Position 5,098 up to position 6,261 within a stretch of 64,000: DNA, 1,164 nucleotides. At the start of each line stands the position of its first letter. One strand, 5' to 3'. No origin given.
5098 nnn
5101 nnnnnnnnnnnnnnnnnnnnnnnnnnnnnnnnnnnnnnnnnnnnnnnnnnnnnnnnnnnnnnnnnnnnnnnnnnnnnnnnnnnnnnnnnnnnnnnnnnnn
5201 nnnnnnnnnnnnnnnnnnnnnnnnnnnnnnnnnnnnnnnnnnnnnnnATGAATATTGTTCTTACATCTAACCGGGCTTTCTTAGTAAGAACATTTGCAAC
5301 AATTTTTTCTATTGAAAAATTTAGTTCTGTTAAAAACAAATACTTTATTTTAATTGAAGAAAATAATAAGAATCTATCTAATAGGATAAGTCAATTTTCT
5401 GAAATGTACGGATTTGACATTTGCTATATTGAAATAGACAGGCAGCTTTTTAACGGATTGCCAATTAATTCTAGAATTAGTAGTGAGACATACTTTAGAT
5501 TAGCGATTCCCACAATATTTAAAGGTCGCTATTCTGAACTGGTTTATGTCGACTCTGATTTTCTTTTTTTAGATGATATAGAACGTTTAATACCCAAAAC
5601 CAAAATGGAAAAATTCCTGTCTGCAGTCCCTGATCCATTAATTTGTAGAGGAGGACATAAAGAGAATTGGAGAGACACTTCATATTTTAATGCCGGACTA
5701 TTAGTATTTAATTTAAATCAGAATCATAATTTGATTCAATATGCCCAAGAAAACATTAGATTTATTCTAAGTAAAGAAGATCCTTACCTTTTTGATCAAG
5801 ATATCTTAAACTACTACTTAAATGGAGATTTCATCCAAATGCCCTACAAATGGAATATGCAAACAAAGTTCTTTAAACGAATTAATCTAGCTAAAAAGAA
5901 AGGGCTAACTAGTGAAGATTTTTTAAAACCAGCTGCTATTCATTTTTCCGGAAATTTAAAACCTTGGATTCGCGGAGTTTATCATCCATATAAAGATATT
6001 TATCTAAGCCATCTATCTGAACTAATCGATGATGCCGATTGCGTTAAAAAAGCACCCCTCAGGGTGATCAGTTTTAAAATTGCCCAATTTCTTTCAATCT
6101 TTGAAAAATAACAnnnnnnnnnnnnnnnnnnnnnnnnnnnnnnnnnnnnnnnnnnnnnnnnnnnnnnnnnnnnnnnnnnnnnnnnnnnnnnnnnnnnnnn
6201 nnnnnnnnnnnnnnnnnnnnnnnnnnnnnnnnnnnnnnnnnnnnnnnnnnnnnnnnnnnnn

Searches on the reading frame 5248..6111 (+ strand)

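Call 29: search_protein_families(library=pfam, proteins=[window:5248-6111:+], max_evalue=0.001)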
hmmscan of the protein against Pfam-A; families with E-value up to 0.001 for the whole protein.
window:5248-6111:+ (287 aa): 1 family
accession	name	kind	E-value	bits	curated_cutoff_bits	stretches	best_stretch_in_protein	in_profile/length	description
PF01501.26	Glyco_transf_8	-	4.1e-27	95.8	24.3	1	2-241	1-250/253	Glycosyl transferase family 8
